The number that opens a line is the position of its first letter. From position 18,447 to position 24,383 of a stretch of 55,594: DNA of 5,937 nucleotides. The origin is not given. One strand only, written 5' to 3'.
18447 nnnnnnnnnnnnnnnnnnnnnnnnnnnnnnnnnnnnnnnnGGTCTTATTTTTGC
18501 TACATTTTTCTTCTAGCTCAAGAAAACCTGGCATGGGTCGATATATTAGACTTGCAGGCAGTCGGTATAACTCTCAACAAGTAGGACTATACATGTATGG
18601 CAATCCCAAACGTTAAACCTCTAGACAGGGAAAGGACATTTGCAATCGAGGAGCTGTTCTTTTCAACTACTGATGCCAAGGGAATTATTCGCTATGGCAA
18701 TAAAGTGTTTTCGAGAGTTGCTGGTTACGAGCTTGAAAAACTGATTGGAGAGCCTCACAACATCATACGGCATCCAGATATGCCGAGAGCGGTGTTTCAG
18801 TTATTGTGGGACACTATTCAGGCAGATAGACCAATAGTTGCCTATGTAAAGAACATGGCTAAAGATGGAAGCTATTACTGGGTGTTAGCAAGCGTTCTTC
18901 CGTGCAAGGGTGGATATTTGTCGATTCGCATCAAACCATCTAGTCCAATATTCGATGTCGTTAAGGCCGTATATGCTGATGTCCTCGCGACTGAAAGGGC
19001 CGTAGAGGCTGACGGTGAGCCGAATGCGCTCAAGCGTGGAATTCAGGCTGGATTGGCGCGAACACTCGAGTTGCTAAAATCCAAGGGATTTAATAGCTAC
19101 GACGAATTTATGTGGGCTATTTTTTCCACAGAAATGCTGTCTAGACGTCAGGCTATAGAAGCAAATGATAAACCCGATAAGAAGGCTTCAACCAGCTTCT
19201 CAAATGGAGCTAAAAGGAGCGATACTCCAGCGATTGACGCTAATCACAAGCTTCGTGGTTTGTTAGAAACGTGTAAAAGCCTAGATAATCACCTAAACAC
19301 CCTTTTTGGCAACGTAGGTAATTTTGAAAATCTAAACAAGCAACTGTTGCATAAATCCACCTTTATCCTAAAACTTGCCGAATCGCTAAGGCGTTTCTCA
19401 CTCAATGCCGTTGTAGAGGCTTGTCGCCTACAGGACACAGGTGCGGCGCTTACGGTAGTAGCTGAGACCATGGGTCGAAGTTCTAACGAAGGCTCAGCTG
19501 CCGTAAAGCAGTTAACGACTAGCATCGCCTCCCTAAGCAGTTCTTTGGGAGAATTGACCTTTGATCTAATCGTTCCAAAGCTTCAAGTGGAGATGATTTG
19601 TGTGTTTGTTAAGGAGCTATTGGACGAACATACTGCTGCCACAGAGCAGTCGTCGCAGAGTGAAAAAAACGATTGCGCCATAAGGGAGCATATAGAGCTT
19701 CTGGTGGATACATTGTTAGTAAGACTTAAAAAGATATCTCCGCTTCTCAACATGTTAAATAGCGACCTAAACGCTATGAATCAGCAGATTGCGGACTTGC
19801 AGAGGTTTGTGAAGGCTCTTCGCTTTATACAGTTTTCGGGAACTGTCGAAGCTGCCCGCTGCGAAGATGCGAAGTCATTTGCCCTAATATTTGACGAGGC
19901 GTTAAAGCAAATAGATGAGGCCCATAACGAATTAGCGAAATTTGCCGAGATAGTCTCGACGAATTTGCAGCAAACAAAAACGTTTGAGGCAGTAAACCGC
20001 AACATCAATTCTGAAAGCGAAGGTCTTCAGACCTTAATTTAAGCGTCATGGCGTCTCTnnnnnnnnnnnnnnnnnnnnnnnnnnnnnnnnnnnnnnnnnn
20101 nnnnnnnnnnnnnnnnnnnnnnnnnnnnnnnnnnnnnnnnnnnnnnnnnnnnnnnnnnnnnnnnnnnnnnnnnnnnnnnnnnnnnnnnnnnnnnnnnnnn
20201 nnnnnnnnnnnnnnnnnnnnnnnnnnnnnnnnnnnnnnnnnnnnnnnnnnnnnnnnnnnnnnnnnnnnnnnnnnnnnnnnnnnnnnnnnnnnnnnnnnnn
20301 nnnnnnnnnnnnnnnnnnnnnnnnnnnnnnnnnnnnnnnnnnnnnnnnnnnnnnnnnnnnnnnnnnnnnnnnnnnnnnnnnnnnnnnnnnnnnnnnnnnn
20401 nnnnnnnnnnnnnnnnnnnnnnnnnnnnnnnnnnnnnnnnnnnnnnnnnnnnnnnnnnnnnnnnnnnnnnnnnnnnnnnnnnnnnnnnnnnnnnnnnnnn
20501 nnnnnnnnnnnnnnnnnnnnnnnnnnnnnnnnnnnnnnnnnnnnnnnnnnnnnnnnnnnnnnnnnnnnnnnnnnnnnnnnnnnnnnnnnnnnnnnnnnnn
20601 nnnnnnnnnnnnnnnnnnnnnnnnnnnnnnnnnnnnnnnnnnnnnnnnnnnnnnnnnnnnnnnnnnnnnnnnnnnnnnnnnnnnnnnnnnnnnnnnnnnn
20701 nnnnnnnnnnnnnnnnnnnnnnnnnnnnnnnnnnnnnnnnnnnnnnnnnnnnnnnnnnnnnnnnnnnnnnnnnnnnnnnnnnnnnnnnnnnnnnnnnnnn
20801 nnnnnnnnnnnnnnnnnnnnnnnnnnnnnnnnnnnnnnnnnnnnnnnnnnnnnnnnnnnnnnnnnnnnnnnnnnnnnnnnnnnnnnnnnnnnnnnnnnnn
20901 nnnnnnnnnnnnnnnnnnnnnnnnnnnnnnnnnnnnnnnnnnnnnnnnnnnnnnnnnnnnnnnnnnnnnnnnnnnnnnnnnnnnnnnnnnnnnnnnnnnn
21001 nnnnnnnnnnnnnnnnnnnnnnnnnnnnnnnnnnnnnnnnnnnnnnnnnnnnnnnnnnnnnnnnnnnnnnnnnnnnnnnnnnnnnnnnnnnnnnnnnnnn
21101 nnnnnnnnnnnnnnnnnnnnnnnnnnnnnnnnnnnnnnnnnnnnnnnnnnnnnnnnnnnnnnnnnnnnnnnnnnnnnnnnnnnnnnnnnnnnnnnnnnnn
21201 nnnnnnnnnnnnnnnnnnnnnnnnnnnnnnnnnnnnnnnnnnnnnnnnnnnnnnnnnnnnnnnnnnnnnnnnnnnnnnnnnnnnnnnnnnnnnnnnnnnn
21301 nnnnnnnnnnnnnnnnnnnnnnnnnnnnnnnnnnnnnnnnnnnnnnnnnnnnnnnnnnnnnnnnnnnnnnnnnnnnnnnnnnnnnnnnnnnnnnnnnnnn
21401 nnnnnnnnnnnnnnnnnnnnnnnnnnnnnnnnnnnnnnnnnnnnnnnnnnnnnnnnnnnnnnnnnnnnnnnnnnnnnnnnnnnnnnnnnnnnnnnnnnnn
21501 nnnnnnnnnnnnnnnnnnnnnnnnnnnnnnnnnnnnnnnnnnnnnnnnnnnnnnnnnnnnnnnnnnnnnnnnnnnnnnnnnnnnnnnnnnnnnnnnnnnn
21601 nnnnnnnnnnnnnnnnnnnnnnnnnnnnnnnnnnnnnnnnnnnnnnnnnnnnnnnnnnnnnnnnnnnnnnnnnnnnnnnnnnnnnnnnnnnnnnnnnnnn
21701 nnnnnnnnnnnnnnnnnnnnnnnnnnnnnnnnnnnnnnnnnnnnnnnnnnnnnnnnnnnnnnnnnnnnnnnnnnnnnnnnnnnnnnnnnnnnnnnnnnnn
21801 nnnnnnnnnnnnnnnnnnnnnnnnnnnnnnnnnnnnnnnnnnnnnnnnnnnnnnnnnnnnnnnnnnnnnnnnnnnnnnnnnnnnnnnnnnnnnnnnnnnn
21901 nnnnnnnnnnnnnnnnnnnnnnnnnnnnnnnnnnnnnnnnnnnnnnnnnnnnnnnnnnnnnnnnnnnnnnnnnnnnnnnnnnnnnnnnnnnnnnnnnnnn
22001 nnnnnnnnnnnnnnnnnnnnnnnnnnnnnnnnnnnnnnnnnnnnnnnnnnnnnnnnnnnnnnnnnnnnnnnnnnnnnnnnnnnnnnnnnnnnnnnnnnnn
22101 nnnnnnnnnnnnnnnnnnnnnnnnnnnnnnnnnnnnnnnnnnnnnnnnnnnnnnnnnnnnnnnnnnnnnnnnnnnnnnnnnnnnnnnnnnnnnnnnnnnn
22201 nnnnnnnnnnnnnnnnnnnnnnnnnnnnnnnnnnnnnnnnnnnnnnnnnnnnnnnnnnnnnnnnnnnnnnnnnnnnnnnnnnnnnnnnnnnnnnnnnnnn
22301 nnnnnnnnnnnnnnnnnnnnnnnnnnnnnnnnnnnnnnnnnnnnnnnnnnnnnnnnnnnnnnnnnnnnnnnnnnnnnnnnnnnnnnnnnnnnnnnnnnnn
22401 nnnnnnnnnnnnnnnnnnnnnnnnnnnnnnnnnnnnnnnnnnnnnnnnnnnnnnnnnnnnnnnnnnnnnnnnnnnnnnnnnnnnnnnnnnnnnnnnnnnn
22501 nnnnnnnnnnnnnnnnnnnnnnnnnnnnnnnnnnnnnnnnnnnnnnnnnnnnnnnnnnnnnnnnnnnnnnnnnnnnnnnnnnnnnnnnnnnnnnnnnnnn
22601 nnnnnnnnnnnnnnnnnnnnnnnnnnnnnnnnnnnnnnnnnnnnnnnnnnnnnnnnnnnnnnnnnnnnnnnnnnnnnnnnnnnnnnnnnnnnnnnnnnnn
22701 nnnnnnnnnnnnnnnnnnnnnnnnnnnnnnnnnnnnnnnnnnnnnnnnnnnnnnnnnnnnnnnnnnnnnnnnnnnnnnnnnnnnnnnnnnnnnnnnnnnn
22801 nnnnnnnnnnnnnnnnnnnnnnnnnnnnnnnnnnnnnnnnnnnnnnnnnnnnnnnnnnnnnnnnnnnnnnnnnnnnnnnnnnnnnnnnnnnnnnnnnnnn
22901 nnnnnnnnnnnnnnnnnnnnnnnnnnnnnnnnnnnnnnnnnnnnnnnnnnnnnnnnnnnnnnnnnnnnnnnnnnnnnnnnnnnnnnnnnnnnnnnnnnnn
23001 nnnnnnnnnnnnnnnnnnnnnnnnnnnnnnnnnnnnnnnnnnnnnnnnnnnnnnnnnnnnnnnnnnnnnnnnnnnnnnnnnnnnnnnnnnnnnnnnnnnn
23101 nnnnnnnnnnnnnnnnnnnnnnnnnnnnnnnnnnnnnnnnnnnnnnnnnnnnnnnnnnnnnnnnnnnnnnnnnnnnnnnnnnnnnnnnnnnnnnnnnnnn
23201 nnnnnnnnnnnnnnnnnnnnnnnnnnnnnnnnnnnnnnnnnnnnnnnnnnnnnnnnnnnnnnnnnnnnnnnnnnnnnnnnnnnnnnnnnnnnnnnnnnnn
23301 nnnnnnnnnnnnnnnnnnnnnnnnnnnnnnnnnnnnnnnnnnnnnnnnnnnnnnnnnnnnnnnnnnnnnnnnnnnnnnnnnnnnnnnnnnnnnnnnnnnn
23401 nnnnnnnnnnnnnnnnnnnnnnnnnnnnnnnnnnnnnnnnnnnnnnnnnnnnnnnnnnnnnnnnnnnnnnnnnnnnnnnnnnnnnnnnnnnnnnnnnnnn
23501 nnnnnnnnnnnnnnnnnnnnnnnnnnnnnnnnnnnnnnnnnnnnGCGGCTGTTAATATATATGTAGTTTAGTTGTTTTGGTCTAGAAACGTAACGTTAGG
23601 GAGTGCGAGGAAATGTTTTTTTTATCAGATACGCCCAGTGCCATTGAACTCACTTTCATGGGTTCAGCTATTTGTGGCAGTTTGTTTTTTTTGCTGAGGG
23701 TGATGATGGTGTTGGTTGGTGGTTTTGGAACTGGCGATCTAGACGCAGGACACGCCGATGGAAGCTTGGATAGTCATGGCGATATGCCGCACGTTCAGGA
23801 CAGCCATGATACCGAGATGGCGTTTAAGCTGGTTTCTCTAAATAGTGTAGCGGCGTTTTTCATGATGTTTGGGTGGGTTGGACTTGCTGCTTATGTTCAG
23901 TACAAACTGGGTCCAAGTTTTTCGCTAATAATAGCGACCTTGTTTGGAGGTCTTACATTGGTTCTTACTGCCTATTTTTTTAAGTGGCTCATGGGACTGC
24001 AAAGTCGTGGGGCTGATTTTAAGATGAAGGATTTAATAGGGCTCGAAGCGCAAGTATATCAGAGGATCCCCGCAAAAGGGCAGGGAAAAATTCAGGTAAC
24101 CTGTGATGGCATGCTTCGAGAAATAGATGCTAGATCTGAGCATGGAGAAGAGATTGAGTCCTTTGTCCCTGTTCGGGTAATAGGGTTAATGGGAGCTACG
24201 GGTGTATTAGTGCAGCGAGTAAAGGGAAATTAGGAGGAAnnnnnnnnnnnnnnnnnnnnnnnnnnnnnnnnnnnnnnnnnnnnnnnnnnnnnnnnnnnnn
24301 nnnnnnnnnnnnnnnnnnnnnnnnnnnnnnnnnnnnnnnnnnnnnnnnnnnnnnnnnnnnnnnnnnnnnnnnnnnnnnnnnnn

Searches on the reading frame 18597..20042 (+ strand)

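Call 10: search_protein_families(library=pfam, proteins=[window:18597-20042:+], max_evalue=0.0001)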
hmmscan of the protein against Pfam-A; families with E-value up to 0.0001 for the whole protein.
window:18597-20042:+ (481 aa): 3 families
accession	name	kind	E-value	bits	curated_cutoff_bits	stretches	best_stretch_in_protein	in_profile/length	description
PF08447.18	PAS_3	-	3.2e-11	43.8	25.6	1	33-102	3-74/89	PAS fold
PF00989.32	PAS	-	2.5e-05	24.7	22.6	0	24-100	16-93/113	PAS fold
PF13426.13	PAS_9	-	3.2e-05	24.6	27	1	22-109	5-93/103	PAS domain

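Call 53: search_protein_families(library=pfam, proteins=[window:18597-20042:+], max_evalue=0.1)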
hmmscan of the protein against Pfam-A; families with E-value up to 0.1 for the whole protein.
window:18597-20042:+ (481 aa): 8 families
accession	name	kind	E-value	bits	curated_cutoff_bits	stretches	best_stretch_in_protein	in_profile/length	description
PF08447.18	PAS_3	-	3.2e-11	43.8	25.6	1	33-102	3-74/89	PAS fold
PF00989.32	PAS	-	2.5e-05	24.7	22.6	1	24-100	16-93/113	PAS fold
PF13426.13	PAS_9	-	3.2e-05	24.6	27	1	22-109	5-93/103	PAS domain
PF00015.26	MCPsignal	-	0.017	15.4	34.6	1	257-314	42-99/172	Methyl-accepting chemotaxis protein (MCP) signalling domain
PF11653.13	VirionAssem_T7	-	0.045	14.7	25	0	286-353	10-76/99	Bacteriophage T7 virion assembly protein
PF13094.11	CENP-Q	-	0.068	13.7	28.5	0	189-250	98-154/162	CENP-Q, a CENPA-CAD centromere complex subunit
PF03750.18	Csm2_III-A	-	0.085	14.1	24.8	0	395-452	44-101/115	Csm2 Type III-A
PF14071.11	YlbD_coat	-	0.096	13.4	27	0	348-409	47-106/126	Putative coat protein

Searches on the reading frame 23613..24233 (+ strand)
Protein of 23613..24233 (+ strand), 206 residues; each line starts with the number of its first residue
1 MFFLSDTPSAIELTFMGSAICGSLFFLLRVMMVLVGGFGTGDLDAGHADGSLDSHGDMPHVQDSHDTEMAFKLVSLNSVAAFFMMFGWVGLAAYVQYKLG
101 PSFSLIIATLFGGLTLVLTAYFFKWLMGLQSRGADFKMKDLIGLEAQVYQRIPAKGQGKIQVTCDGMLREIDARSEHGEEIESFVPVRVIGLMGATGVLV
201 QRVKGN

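Call 10: search_protein_families(library=pfam, proteins=[window:23613-24233:+], max_evalue=0.0001)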
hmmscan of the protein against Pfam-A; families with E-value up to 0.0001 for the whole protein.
window:23613-24233:+ (206 aa): 0 families

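Call 53: search_protein_families(library=pfam, proteins=[window:23613-24233:+], max_evalue=0.1)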
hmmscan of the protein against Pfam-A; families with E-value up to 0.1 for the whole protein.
window:23613-24233:+ (206 aa): 1 family
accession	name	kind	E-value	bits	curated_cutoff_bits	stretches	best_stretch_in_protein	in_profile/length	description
PF01957.25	NfeD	-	0.068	13.8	29.1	0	139-196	2-52/57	NfeD-like C-terminal, partner-binding domain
